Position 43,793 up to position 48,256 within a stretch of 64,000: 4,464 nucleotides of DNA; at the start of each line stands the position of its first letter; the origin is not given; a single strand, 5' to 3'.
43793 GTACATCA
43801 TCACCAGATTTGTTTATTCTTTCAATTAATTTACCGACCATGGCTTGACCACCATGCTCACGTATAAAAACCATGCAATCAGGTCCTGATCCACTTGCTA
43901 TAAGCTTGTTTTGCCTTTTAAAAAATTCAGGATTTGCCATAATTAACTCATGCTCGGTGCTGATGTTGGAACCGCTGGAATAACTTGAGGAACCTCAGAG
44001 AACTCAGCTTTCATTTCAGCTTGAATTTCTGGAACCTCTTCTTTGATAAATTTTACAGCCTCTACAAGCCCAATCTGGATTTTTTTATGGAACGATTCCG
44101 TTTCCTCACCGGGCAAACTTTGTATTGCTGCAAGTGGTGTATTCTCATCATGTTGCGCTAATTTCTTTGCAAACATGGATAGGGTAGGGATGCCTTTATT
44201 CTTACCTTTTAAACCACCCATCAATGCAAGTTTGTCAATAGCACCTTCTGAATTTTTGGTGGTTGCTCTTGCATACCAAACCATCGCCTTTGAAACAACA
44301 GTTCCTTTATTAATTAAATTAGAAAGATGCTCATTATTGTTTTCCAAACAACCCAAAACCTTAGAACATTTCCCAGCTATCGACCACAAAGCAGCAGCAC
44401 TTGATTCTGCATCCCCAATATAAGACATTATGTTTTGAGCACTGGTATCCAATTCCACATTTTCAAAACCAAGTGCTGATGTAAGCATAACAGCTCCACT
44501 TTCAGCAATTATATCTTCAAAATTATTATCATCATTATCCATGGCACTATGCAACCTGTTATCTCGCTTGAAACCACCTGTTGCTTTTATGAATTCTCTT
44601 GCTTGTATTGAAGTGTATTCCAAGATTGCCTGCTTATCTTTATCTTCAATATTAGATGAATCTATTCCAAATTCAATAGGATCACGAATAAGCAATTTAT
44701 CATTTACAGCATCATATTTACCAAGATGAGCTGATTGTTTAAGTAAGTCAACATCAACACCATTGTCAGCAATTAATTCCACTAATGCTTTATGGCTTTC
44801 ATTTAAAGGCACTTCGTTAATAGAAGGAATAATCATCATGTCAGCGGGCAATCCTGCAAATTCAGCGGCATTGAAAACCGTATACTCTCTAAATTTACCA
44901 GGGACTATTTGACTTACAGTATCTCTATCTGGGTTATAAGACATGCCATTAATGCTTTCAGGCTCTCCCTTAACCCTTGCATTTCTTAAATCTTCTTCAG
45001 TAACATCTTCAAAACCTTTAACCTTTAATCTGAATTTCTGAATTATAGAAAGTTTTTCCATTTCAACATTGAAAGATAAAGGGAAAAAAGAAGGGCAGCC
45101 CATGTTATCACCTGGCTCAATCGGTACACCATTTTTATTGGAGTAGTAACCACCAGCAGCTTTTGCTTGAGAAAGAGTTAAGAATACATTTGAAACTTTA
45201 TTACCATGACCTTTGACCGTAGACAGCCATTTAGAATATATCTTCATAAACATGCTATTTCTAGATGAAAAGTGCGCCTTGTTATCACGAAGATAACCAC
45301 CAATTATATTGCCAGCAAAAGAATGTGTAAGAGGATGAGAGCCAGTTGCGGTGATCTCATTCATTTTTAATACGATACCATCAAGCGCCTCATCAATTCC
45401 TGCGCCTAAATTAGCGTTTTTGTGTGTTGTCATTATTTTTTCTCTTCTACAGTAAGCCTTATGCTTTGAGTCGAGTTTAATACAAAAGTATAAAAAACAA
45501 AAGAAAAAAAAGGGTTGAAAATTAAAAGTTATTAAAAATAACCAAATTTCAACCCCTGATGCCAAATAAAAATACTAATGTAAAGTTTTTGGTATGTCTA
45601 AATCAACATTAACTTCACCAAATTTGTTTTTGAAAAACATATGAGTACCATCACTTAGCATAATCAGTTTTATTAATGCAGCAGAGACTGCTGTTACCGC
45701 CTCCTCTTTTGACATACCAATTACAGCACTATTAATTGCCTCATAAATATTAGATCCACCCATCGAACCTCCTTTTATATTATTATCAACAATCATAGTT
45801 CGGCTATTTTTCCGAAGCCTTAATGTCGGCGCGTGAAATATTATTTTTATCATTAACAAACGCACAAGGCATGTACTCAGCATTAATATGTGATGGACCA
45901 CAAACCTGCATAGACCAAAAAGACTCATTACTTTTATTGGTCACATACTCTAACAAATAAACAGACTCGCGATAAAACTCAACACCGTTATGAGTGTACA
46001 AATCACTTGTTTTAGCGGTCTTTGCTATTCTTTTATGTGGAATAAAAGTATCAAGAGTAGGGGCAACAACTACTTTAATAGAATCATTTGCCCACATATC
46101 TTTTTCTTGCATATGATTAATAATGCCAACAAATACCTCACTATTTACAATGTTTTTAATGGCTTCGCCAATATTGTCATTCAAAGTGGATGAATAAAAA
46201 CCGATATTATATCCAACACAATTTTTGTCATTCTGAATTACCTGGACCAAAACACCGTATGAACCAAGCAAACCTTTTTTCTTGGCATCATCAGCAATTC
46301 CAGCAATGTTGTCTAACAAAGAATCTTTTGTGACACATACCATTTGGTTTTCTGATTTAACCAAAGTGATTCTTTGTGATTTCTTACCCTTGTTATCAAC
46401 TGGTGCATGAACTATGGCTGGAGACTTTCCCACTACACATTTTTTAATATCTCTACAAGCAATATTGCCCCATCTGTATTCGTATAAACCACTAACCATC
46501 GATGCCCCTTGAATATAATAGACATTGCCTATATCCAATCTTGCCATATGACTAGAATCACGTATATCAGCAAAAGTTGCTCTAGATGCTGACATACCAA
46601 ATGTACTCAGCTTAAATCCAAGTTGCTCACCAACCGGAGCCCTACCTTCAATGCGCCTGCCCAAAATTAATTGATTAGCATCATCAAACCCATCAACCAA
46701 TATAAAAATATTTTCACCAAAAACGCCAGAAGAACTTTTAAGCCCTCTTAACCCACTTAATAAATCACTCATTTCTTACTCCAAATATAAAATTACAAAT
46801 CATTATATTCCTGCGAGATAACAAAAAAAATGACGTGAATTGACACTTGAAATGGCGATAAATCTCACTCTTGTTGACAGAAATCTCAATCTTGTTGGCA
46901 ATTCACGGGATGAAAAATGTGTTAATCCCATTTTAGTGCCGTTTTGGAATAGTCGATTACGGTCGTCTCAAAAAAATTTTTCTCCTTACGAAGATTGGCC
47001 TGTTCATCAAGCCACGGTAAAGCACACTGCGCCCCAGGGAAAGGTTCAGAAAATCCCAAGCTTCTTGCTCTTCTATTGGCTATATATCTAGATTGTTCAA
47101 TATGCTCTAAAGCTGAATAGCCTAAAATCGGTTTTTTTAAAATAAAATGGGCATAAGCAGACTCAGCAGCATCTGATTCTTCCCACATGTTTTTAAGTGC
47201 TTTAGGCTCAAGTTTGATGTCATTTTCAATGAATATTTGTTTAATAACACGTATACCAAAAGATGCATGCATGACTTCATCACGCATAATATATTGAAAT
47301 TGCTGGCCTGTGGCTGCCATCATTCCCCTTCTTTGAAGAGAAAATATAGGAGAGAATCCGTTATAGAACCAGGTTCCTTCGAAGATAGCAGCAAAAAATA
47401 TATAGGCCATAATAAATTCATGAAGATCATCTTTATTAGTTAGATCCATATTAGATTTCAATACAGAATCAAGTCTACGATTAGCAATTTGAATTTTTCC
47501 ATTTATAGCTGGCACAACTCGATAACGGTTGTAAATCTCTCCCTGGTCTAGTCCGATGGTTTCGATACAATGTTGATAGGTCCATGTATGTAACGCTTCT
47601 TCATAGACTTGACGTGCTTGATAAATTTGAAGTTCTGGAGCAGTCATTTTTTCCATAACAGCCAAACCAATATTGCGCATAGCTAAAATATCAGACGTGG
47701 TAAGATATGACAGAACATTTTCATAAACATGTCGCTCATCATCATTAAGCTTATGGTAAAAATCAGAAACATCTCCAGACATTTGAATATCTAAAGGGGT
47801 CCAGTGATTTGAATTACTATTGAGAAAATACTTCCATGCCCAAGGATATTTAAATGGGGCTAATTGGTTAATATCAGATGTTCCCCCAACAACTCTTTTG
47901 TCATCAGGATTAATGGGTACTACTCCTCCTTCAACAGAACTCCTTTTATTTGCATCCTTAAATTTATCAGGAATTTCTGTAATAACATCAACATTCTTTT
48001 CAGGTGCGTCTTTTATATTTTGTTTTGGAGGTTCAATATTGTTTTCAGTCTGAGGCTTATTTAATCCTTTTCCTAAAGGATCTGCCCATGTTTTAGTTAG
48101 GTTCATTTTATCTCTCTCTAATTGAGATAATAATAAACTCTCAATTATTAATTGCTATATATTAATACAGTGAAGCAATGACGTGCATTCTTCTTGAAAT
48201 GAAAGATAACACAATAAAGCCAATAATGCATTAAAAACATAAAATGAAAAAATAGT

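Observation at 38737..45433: Operon of a 743-aa RpoD-like sigma factor with acidic extensions plus two tandem acidic paralogs sharing N-terminal [ST]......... and C-terminal TGPG[MV] motifs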

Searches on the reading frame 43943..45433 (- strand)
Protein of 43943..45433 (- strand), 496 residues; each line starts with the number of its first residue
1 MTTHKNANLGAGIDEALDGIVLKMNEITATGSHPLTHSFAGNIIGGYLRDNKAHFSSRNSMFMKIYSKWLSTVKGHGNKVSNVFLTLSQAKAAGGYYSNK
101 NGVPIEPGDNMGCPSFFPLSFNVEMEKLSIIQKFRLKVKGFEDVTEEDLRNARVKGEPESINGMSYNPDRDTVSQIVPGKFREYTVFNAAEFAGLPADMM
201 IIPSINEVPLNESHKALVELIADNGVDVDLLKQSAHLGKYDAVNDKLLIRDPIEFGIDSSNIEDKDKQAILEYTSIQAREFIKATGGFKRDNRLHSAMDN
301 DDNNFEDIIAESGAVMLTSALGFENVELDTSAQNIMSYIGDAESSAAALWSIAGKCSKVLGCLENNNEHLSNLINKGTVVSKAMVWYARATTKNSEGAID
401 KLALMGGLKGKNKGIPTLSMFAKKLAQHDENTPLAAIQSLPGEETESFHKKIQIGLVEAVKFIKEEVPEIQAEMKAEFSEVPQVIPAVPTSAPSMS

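Call 3: search_protein_families(library=pfam, proteins=[window:43943-45433:-], max_evalue=1)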
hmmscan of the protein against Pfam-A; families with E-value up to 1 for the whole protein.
window:43943-45433:- (496 aa): 1 family
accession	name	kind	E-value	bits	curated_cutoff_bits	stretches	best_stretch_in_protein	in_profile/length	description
PF18818.7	MPTase-PolyVal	-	0.015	15.8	27.5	1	271-339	42-110/126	Zincin-like metallopeptidase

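Call 4: search_protein_families(library=phrogs, proteins=[window:43943-45433:-], max_evalue=0.1)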
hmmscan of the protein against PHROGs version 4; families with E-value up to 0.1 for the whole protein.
window:43943-45433:- (496 aa): 1 family
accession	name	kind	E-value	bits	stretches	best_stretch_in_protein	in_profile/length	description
phrog_7245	-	moron, auxiliary metabolic gene and host takeover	1.2e-08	35.5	1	172-366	116-304/324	anti-restriction protein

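Call 27: search_protein_families(library=ncbifam, proteins=[window:43943-45433:-], max_evalue=0.01)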
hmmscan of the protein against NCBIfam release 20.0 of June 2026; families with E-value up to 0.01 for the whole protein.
window:43943-45433:- (496 aa): 0 families

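Call 47: search_solved_structures(query=A5, max_evalue=1, show_alignments=1)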
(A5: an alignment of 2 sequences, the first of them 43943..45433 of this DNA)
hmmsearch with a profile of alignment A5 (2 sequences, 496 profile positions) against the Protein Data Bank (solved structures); distinct sequences matched with E-value up to 1: 3.
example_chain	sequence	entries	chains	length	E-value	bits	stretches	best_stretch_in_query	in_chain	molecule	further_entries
6i89_A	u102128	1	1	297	0.00021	23.4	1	273-366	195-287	ArdC protein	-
6sna_A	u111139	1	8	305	0.00022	23.4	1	273-366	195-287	ArdC protein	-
5ya6_A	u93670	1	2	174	0.54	12.2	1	343-380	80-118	Flagellin B1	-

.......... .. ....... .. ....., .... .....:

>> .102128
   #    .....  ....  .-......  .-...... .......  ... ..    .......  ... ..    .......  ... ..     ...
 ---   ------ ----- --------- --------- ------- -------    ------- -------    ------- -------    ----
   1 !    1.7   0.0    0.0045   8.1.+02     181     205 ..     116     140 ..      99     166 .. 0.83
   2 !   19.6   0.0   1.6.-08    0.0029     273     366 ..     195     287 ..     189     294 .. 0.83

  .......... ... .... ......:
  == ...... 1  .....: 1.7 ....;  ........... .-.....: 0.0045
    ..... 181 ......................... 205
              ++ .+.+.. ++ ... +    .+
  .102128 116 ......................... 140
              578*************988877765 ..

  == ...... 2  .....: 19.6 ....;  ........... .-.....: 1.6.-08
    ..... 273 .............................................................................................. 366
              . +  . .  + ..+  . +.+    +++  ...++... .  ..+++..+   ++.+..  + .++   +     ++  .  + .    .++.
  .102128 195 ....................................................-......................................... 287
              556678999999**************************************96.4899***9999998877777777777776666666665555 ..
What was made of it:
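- Closest known: ArdC anti-restriction proteins of conjugative plasmids. Same: The C-terminal zincin-like domain aligns, including the conserved FE(E/D)xIAE helix (call 47). The 'YTVFNA..(a)GLP' segment at the end of the N-domain aligns weakly (call 47).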

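Call 48: search_dna_similar(query=window:43943-45433:-, collection=phages, mode=protein, max_evalue=0.001)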
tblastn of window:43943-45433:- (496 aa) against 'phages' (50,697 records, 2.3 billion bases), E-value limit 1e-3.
Records with a match: 1; places in all: 1; records where one place covers at least 80% of the query: 0.
Best place of each record, by identity: <60% 1.
By first word of the organism name: Synechococcus 1.
By host as written in the record: Synechococcus sp. 1.
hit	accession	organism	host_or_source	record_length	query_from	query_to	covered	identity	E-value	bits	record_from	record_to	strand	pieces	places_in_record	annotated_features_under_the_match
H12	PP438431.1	Synechococcus phage Ssp-JY41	Synechococcus sp.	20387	182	360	36%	25.7%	8e-6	55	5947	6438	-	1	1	DNA primase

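Call 80: list_cluster_members(proteins=[P0001, P0002, window:43943-45433:-, window:38224-38736:-, window:49557-51215:+])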
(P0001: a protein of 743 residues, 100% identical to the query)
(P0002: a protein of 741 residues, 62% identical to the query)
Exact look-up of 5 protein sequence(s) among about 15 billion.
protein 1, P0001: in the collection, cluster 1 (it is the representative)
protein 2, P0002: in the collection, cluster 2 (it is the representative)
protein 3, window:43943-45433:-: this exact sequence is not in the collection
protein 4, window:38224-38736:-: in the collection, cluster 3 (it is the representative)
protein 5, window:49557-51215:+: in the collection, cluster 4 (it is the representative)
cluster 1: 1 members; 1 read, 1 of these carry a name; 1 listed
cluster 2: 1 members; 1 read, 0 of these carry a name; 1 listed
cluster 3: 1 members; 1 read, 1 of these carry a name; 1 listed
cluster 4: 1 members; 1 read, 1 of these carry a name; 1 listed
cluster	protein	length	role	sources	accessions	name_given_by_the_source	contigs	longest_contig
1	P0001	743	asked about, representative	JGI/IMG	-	DNA-directed RNA polymerase specialized sigma subunit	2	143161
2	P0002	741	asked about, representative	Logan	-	-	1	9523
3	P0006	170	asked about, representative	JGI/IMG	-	spore germination cell wall hydrolase CwlJ-like protein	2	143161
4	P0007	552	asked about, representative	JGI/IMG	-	hypothetical protein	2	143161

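Call 89: search_protein_families(library=padloc, proteins=[window:43943-45433:-], max_evalue=0.01)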
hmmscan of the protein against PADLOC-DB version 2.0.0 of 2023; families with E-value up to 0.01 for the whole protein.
window:43943-45433:- (496 aa): 0 families

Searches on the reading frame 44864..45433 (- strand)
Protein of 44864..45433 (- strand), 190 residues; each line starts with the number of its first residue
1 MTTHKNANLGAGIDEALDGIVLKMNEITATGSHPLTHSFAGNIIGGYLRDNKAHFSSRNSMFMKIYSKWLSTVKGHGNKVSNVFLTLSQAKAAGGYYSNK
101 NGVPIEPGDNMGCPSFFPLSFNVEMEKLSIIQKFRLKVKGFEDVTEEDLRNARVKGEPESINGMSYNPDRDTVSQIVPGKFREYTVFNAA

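Call 81: search_solved_structures(query=window:44864-45433:-, max_evalue=10, show_alignments=2)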
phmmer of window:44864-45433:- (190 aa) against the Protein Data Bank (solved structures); distinct sequences matched with E-value up to 10: 1.
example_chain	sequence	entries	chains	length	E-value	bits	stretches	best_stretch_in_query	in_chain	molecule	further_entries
7vrx_A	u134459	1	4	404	1.3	12.3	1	97-146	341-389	Aminotransferase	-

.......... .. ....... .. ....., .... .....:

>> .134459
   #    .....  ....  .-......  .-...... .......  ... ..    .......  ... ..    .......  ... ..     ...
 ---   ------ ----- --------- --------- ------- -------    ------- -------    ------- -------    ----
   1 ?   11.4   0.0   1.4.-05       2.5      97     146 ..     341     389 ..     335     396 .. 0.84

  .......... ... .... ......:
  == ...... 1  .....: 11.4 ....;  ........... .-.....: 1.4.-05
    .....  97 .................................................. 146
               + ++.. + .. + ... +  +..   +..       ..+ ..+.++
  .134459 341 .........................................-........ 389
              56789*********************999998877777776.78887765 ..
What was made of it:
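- On ArdC anti-restriction / zincin-like MPTase: phmmer of aa 1-190 against the PDB finds no ArdC (call 81).
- Closest known: ArdC anti-restriction proteins of conjugative plasmids. Different: The ArdC-N domain is not detected by sequence search (call 81).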

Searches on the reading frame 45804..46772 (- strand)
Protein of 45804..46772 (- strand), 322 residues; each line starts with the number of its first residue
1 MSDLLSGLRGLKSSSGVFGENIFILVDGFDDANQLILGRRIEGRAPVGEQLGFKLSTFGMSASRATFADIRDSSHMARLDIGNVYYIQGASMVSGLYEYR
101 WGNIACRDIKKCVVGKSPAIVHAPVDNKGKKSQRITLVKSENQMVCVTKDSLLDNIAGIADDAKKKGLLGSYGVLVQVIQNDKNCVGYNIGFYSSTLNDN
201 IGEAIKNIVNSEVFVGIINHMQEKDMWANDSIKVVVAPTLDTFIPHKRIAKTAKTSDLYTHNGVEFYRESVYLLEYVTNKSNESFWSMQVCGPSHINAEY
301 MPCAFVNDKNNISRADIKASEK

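Call 3: search_protein_families(library=pfam, proteins=[window:45804-46772:-], max_evalue=1)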
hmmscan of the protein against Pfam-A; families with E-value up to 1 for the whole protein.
window:45804-46772:- (322 aa): 0 families

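Call 4: search_protein_families(library=phrogs, proteins=[window:45804-46772:-], max_evalue=0.1)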
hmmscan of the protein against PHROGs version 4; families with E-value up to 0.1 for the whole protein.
window:45804-46772:- (322 aa): 1 family
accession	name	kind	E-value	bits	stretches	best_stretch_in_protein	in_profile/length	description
phrog_21625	-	unknown function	0.051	14.5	1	139-272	7-134/174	-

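Call 27: search_protein_families(library=ncbifam, proteins=[window:45804-46772:-], max_evalue=0.01)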
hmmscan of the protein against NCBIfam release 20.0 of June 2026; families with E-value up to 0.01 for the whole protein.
window:45804-46772:- (322 aa): 0 families

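Call 89: search_protein_families(library=padloc, proteins=[window:45804-46772:-], max_evalue=0.01)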
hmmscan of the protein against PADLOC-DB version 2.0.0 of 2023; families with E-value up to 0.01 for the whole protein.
window:45804-46772:- (322 aa): 0 families

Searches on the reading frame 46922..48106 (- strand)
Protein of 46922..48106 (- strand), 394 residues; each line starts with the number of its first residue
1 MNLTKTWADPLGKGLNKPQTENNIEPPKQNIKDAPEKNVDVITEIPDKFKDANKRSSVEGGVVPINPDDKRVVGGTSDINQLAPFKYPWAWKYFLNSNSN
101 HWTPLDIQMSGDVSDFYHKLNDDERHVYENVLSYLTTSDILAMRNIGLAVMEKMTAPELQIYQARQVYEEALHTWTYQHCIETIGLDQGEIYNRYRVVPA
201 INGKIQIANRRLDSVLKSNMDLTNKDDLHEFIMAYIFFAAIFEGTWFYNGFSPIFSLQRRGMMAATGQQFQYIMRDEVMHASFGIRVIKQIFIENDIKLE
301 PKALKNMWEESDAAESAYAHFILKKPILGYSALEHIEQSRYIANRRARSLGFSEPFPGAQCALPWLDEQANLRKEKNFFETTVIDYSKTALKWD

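Call 3: search_protein_families(library=pfam, proteins=[window:46922-48106:-], max_evalue=1)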
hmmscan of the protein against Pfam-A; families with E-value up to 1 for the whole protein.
window:46922-48106:- (394 aa): 1 family
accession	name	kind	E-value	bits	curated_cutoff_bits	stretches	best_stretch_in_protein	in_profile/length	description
PF00268.27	Ribonuc_red_sm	-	8.1e-59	199.7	33.6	1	80-358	2-276/281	Ribonucleotide reductase, small chain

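Call 4: search_protein_families(library=phrogs, proteins=[window:46922-48106:-], max_evalue=0.1)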
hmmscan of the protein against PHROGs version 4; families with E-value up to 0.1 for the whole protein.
window:46922-48106:- (394 aa): 5 families
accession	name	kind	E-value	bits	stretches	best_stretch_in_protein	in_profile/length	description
phrog_86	-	DNA, RNA and nucleotide metabolism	3.1e-65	221.8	1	70-391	59-389/504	ribonucleoside diphosphate reductase small subunit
phrog_10582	-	DNA, RNA and nucleotide metabolism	5e-11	43.3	1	84-225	31-171/255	ribonucleotide reductase class Ia beta subunit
phrog_24856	-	DNA, RNA and nucleotide metabolism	2.2e-08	35.1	1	93-268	21-189/195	ribonucleotide reductase class Ia beta subunit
phrog_8368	-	DNA, RNA and nucleotide metabolism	6.9e-07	30.4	1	268-390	6-139/156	aerobic NDP reductase small subunit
phrog_29001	-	unknown function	0.025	15.5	0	118-139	26-48/58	-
